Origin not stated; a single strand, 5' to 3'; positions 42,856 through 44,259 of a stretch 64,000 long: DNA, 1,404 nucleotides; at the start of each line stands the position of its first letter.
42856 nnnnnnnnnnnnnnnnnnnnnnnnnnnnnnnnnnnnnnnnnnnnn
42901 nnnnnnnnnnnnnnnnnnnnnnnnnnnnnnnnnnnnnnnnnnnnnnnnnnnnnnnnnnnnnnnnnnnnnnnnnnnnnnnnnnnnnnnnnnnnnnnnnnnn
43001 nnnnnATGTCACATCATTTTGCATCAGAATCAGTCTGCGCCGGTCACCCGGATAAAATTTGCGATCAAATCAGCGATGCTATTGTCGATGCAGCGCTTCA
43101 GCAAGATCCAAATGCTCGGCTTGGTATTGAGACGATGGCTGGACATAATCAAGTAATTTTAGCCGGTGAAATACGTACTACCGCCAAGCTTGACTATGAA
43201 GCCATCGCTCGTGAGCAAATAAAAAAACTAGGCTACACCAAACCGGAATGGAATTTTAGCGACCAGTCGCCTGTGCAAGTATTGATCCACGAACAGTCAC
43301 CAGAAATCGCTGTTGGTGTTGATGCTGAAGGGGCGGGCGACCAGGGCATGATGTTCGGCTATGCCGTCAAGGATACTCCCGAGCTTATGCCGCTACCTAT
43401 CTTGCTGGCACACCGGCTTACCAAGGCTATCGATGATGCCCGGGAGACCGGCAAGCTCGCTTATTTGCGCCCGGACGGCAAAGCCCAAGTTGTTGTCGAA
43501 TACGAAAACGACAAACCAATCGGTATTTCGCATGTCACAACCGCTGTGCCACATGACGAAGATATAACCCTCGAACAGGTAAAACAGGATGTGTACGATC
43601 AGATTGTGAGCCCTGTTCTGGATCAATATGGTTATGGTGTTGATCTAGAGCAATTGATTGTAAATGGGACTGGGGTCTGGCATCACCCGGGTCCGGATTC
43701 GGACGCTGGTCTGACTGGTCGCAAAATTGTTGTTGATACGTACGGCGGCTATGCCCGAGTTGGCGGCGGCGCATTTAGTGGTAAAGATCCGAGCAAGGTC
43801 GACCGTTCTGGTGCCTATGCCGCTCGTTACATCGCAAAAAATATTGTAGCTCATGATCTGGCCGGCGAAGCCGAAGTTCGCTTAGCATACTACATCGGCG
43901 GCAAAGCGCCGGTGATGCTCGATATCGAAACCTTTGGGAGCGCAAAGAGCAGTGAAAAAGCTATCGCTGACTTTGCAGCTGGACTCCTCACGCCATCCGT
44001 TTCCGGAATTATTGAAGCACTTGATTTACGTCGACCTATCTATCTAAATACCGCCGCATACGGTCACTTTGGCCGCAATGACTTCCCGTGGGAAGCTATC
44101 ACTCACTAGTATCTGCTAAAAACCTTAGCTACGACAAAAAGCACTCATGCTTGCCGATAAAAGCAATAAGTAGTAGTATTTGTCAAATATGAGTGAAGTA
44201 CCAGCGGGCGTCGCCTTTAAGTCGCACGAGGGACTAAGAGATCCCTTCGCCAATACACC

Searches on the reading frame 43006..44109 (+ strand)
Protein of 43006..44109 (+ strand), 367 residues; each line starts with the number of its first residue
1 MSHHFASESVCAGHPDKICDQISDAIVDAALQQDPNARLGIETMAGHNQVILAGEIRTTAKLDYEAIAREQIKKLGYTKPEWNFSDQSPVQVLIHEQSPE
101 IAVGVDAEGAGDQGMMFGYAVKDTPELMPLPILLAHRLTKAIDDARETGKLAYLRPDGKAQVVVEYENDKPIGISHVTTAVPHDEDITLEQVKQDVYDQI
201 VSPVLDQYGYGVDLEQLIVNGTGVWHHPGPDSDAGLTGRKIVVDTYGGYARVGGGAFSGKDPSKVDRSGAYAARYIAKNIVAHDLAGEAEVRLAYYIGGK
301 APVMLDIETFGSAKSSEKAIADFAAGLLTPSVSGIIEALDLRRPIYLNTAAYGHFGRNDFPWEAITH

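Call 7: search_protein_families(library=ncbifam, proteins=[window:43006-44109:+])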
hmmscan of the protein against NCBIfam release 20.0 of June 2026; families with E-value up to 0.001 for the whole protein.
window:43006-44109:+ (367 aa): 1 family
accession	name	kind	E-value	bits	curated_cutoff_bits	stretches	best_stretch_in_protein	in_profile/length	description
TIGR01034.1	metK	equivalog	9.9e-136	452.6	309.4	1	5-365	2-367/377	methionine adenosyltransferase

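Call 9: find_related_loci(query=window:43006-44109:+, collection=genome_contigs, flank=1500)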
Query window:43006-44109:+ (367 aa) in genome_contigs; peptide patterns used: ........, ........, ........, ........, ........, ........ (x = any residue, [..] = any of these).
600 stretches matched a pattern (row limit reached: there are more); 599 encode a relative of the query (tblastn E <= 1e-3); the best 80 are kept; 80 distinct loci.
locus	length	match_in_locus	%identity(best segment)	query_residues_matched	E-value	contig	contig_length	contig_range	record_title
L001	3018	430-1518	60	4-365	2e-148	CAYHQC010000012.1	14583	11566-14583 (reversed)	MAG TPA_asm: uncultured Gammaproteobacteria bacterium isolate ERP119705_co15_352 genome assembly, contig: NODE_4525_leng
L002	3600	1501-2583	56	5-365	2e-135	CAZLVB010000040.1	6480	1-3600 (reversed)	MAG TPA_asm: uncultured Gammaproteobacteria bacterium isolate SRP269290_co3_1053 genome assembly, contig: NODE_17409_len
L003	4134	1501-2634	53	5-363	2e-121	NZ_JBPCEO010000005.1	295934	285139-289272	Halobacillus mangrovi strain A1-3 5, whole genome shotgun sequence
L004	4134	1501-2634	52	5-363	1e-120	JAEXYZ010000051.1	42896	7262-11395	MAG: Bacillota bacterium isolate OH_HDB_211 k127_500867, whole genome shotgun sequence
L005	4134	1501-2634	52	5-363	1e-120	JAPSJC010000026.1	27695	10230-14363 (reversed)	MAG: Ureibacillus sp. isolate RM46_bin.044 NODE_465_length_27695_cov_25.843079, whole genome shotgun sequence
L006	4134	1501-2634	53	5-363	2e-120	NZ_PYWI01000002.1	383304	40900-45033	Lysinibacillus parviboronicapiens strain BAM-582 NODE_2_length_383304_cov_82.9475_ID_3, whole genome shotgun sequence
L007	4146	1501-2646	51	3-365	2e-119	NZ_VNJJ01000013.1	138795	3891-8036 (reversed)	Cohnella terricola strain G13 contig13, whole genome shotgun sequence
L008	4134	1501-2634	52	5-363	4e-119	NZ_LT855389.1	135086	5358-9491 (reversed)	Paucisalibacillus globulus strain PG, whole genome shotgun sequence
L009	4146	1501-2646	50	3-365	5e-118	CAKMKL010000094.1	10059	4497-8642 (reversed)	uncultured Paenibacillus sp. isolate OKU20 genome assembly, contig: MEGAHIT_co_assembly_000000021322, whole genome shotg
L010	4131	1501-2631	53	5-363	2e-118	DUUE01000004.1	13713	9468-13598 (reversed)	MAG TPA_asm: Bacillota bacterium isolate AS08sgBPME_165 287741_AS08, whole genome shotgun sequence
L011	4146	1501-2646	50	3-365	1e-117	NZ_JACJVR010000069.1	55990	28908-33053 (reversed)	Cohnella xylanilytica strain DSM 25239 contig_69, whole genome shotgun sequence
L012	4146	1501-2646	50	3-365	6e-118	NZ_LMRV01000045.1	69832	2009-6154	Paenibacillus sp. Soil522 contig_30, whole genome shotgun sequence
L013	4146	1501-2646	50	3-365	1e-117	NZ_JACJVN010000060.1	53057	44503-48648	Cohnella lubricantis strain DSM 103658 contig_61, whole genome shotgun sequence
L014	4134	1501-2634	52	5-363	1e-117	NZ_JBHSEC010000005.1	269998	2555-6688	Chungangia koreensis strain CCUG 59778 velvet_auto_105_5, whole genome shotgun sequence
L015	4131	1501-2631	51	5-363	3e-117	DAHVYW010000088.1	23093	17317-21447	MAG TPA_asm: Bacillota bacterium isolate clean791 k141_190944, whole genome shotgun sequence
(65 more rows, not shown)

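Call 13: find_encoding_contigs(protein=window:43006-44109:+, flank=3000, max_places=8)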
Protein window:43006-44109:+ (367 aa): no gene with exactly this product is on record in the collection.

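Call 15: find_homologous_proteins(query=window:43006-44109:+, max_evalue=1e-100)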
Query window:43006-44109:+ (367 aa): 7169 proteins with E <= 1e-100 among 8000 candidates; the best 120 are listed.
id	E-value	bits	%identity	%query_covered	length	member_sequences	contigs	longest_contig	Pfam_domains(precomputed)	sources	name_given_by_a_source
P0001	7.0e-254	859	65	85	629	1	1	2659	PF00438.26,PF02772.22,PF02773.22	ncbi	-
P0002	7.8e-231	784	93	100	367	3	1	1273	PF00438.26,PF02772.22,PF02773.22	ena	-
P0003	3.5e-185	633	73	99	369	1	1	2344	PF00438.26,PF02772.22,PF02773.22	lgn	-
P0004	3.8e-177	607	73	99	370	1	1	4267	PF00438.26,PF02772.22,PF02773.22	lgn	-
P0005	1.1e-176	605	72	99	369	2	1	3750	PF00438.26,PF02772.22,PF02773.22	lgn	-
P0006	6.2e-176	603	71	100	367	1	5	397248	PF00438.26,PF02772.22,PF02773.22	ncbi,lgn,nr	ncbi:methionine adenosyltransferase [Candidatus Saccharibacteria bacterium]|nr:methionine adenosyltr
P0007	1.6e-175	602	71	99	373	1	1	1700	PF00438.26,PF02772.22,PF02773.22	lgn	-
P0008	9.6e-175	599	72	99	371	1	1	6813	PF00438.26,PF02772.22,PF02773.22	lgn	-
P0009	3.5e-174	597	70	99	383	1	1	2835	PF00438.26,PF02772.22,PF02773.22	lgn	-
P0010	4.7e-174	597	71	99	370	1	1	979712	PF00438.26,PF02772.22,PF02773.22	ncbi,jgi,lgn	ncbi:MAG TPA: methionine adenosyltransferase [Candidatus Saccharimonadales bacterium]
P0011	5.6e-174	597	72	99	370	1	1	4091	PF00438.26,PF02772.22,PF02773.22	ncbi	-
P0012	6.6e-174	596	70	100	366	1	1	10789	PF00438.26,PF02772.22,PF02773.22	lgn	-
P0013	9.8e-174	596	72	99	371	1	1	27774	PF00438.26,PF02772.22,PF02773.22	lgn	-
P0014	1.6e-173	595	69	99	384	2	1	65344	PF00438.26,PF02772.22,PF02773.22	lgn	-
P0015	2.5e-173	594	72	99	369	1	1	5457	PF00438.26,PF02772.22,PF02773.22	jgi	-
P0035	1.2e-170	586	72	99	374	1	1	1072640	PF00438.26,PF02772.22,PF02773.22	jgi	jgi:S-adenosylmethionine synthetase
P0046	1.8e-169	582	69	98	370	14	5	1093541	PF00438.26,PF02772.22,PF02773.22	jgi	jgi:S-adenosylmethionine synthetase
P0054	1.1e-168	579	68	99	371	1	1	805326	PF00438.26,PF02772.22,PF02773.22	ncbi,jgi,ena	ncbi:MAG: methionine adenosyltransferase [Candidatus Saccharimonadales bacterium]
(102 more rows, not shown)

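Call 17: find_encoding_contigs(protein=P0002, flank=1500, max_places=3)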
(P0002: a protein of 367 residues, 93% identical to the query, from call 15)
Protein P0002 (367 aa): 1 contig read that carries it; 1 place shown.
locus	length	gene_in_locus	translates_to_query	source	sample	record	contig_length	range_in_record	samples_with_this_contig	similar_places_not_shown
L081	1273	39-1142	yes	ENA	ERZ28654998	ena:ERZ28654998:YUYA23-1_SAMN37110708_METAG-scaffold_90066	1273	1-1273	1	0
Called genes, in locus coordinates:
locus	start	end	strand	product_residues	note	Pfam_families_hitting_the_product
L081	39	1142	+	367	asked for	PF00438:S-AdoMet_synt_N, PF02772:S-AdoMet_synt_M, PF02773:S-AdoMet_synt_C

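Call 18: find_encoding_contigs(protein=P0006, flank=1500, max_places=3)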
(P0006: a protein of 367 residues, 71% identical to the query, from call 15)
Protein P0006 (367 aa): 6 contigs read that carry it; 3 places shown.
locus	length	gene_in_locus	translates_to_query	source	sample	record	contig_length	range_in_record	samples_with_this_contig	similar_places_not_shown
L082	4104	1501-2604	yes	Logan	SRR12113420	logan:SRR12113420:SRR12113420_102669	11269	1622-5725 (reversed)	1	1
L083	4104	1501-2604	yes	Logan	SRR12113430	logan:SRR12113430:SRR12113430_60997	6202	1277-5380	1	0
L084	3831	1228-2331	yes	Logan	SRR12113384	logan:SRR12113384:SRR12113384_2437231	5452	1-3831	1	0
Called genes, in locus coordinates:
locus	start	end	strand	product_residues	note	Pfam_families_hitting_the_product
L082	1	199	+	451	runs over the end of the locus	PF01078:Mg_chelatase (faint), PF05496:RuvB_N, PF13191:AAA_16, PF00004:AAA, PF07728:AAA_5 (faint), PF13401:AAA_22 (faint), PF16193:AAA_assoc_2, PF12002:MgsA_C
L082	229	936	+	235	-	-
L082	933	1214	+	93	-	-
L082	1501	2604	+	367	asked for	PF00438:S-AdoMet_synt_N, PF02772:S-AdoMet_synt_M, PF02773:S-AdoMet_synt_C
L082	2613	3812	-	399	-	PF07992:Pyr_redox_2, PF00070:Pyr_redox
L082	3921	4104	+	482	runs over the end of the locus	PF07690:MFS_1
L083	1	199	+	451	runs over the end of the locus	PF01078:Mg_chelatase (faint), PF05496:RuvB_N, PF13191:AAA_16, PF00004:AAA, PF07728:AAA_5 (faint), PF13401:AAA_22 (faint), PF16193:AAA_assoc_2, PF12002:MgsA_C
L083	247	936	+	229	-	-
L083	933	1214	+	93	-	-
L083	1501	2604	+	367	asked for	PF00438:S-AdoMet_synt_N, PF02772:S-AdoMet_synt_M, PF02773:S-AdoMet_synt_C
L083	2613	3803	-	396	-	PF07992:Pyr_redox_2, PF00070:Pyr_redox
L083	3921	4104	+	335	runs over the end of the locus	?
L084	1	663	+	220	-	?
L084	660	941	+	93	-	-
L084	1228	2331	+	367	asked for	PF00438:S-AdoMet_synt_N, PF02772:S-AdoMet_synt_M, PF02773:S-AdoMet_synt_C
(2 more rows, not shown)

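Call 19: find_encoding_contigs(protein=P0010, flank=1500, max_places=3)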
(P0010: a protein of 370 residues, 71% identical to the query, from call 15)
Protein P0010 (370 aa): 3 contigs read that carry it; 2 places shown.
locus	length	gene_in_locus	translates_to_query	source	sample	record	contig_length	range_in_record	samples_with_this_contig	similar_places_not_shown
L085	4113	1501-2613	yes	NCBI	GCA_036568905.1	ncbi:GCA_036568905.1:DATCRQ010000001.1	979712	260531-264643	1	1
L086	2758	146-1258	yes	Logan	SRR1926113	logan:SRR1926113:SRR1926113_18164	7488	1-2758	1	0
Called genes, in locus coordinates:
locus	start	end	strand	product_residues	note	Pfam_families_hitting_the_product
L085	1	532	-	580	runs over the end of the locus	PF12708:Pect-lyase_RHGA_epim, PF13229:Beta_helix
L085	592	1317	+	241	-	PF02585:PIG-L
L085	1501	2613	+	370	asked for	PF00438:S-AdoMet_synt_N, PF02772:S-AdoMet_synt_M, PF02773:S-AdoMet_synt_C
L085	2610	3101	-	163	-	-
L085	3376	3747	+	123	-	-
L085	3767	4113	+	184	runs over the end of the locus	-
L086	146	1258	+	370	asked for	PF00438:S-AdoMet_synt_N, PF02772:S-AdoMet_synt_M, PF02773:S-AdoMet_synt_C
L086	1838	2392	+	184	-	-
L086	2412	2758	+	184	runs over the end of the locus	-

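Call 21: find_encoding_contigs(protein=P0035, flank=1500, max_places=2)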
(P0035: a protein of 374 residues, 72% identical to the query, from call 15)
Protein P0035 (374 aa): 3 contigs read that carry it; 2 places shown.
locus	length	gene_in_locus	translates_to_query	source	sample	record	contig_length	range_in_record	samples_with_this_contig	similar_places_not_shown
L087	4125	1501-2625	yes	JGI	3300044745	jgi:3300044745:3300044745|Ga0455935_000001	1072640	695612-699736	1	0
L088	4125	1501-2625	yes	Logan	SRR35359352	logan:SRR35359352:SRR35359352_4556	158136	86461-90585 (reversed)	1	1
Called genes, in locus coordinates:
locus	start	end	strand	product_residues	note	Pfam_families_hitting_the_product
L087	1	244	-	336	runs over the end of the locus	PF13304:AAA_21, PF13175:AAA_15 (weak)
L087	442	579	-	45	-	-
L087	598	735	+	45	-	-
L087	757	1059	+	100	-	-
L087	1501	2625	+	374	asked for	PF00438:S-AdoMet_synt_N, PF02772:S-AdoMet_synt_M, PF02773:S-AdoMet_synt_C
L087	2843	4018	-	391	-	PF05496:RuvB_N, PF00158:Sigma54_activat (faint), PF13604:AAA_30 (weak), PF00004:AAA, PF07728:AAA_5 (weak), PF13173:AAA_14 (weak), PF16193:AAA_assoc_2, PF12002:MgsA_C, +3 more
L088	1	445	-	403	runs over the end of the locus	PF02463:SMC_N (weak), PF13175:AAA_15, PF13476:AAA_23, PF13304:AAA_21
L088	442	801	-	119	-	-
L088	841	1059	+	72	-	-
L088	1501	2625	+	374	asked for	PF00438:S-AdoMet_synt_N, PF02772:S-AdoMet_synt_M, PF02773:S-AdoMet_synt_C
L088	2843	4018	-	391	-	PF05496:RuvB_N, PF00158:Sigma54_activat (faint), PF13604:AAA_30 (weak), PF00004:AAA, PF07728:AAA_5 (weak), PF13173:AAA_14 (weak), PF16193:AAA_assoc_2, PF12002:MgsA_C, +3 more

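Call 22: find_encoding_contigs(protein=P0046, flank=1500, max_places=2)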
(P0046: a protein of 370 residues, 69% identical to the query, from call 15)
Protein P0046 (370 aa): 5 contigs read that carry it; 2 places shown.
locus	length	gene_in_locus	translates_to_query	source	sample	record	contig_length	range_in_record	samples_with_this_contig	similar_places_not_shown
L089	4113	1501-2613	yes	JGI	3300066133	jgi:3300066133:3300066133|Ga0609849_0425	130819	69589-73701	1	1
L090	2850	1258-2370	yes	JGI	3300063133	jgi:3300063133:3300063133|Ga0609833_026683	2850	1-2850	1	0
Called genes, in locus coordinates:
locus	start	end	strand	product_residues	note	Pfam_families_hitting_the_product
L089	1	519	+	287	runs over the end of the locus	PF01040:UbiA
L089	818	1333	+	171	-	PF00293:NUDIX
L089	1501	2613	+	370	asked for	PF00438:S-AdoMet_synt_N, PF02772:S-AdoMet_synt_M, PF02773:S-AdoMet_synt_C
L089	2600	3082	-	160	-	-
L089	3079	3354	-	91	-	PF00717:Peptidase_S24 (weak), PF10502:Peptidase_S26 (faint)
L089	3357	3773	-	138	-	PF09055:Sod_Ni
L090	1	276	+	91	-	?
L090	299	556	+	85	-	-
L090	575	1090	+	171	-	PF00293:NUDIX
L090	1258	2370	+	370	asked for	PF00438:S-AdoMet_synt_N, PF02772:S-AdoMet_synt_M, PF02773:S-AdoMet_synt_C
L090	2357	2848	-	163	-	?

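Call 23: find_encoding_contigs(protein=P0054, flank=1500, max_places=2)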
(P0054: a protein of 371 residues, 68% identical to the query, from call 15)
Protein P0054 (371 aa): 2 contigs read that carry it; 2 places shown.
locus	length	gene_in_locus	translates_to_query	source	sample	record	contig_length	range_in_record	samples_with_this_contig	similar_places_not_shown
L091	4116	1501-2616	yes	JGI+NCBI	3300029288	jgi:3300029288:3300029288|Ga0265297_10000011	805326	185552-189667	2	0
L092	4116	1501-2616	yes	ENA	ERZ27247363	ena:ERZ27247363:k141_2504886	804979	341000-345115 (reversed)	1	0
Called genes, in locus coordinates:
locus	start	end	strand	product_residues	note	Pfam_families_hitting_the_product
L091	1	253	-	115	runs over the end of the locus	-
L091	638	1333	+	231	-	PF06197:DUF998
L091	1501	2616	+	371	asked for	PF00438:S-AdoMet_synt_N, PF02772:S-AdoMet_synt_M, PF02773:S-AdoMet_synt_C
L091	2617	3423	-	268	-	PF12679:ABC2_membrane_2, PF12730:ABC2_membrane_4 (weak), PF12698:ABC2_membrane_3, PF10920:DUF2705, PF13346:ABC2_membrane_5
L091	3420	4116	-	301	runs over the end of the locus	PF00005:ABC_tran, PF13304:AAA_21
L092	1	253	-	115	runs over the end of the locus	-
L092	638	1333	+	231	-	PF06197:DUF998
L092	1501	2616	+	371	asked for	PF00438:S-AdoMet_synt_N, PF02772:S-AdoMet_synt_M, PF02773:S-AdoMet_synt_C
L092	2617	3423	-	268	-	PF12679:ABC2_membrane_2, PF12730:ABC2_membrane_4 (weak), PF12698:ABC2_membrane_3, PF10920:DUF2705, PF13346:ABC2_membrane_5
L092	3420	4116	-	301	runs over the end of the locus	PF00005:ABC_tran, PF13304:AAA_21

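Call 27: find_encoding_contigs(protein=P0004, flank=1000, max_places=2)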
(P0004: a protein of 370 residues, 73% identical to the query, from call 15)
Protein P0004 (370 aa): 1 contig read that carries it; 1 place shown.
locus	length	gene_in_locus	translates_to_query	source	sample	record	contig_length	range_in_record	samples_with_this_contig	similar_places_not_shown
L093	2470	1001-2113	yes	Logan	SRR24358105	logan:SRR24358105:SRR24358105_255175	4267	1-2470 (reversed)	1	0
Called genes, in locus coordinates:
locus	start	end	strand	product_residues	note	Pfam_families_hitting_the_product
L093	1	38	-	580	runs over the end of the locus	PF12708:Pect-lyase_RHGA_epim, PF13229:Beta_helix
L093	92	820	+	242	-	PF02585:PIG-L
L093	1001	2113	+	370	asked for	PF00438:S-AdoMet_synt_N, PF02772:S-AdoMet_synt_M, PF02773:S-AdoMet_synt_C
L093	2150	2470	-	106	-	?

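Call 28: find_encoding_contigs(protein=P0008, flank=1000, max_places=2)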
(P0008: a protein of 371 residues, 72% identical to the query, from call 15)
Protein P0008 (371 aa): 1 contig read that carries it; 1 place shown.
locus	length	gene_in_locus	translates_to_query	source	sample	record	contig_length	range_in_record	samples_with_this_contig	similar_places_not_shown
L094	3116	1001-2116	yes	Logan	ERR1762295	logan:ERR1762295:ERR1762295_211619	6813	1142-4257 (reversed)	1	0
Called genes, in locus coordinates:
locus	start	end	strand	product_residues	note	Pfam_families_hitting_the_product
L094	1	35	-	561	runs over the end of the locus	PF12218:End_N_terminal (faint), PF12708:Pect-lyase_RHGA_epim, PF13229:Beta_helix (weak)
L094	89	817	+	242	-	PF02585:PIG-L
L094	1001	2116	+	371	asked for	PF00438:S-AdoMet_synt_N, PF02772:S-AdoMet_synt_M, PF02773:S-AdoMet_synt_C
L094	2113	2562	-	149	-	-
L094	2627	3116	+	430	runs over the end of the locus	PF13263:PHP_C (weak), PF27218:MJ0043_C (weak)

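Call 29: find_encoding_contigs(protein=P0013, flank=1000, max_places=2)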
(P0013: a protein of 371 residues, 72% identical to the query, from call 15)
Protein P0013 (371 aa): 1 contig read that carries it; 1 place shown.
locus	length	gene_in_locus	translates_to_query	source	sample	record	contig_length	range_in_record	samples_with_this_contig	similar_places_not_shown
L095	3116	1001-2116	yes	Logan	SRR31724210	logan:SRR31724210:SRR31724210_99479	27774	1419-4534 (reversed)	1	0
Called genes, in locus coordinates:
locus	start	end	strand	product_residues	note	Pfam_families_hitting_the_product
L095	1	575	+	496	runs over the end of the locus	PF00239:Resolvase, PF07508:Recombinase, PF13408:Zn_ribbon_recom (weak)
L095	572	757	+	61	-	-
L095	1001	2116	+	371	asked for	PF00438:S-AdoMet_synt_N, PF02772:S-AdoMet_synt_M, PF02773:S-AdoMet_synt_C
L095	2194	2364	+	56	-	-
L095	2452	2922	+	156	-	-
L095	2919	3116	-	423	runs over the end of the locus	PF01078:Mg_chelatase (faint), PF05496:RuvB_N, PF13191:AAA_16 (faint), PF13173:AAA_14 (weak), PF13401:AAA_22 (faint), PF00004:AAA, PF16193:AAA_assoc_2, PF12002:MgsA_C, +1 more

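Call 69: find_encoding_contigs(protein=P0003, flank=600, max_places=2)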
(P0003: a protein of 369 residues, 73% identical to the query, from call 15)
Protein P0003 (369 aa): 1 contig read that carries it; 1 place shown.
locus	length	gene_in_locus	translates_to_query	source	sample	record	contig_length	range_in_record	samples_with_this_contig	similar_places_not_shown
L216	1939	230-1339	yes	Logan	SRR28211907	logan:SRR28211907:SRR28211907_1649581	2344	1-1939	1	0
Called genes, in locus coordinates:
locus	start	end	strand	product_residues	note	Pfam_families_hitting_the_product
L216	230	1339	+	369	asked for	PF00438:S-AdoMet_synt_N, PF02772:S-AdoMet_synt_M, PF02773:S-AdoMet_synt_C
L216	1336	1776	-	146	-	-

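Call 70: find_encoding_contigs(protein=P0005, flank=600, max_places=2)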
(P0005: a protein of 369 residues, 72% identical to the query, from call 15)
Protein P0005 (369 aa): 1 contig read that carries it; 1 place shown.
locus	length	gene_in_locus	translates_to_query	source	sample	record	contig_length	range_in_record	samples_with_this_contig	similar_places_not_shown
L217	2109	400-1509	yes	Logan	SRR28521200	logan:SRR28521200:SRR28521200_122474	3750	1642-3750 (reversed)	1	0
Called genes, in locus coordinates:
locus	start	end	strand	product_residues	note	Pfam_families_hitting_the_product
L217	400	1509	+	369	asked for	PF00438:S-AdoMet_synt_N, PF02772:S-AdoMet_synt_M, PF02773:S-AdoMet_synt_C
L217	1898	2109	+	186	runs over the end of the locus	PF02545:Maf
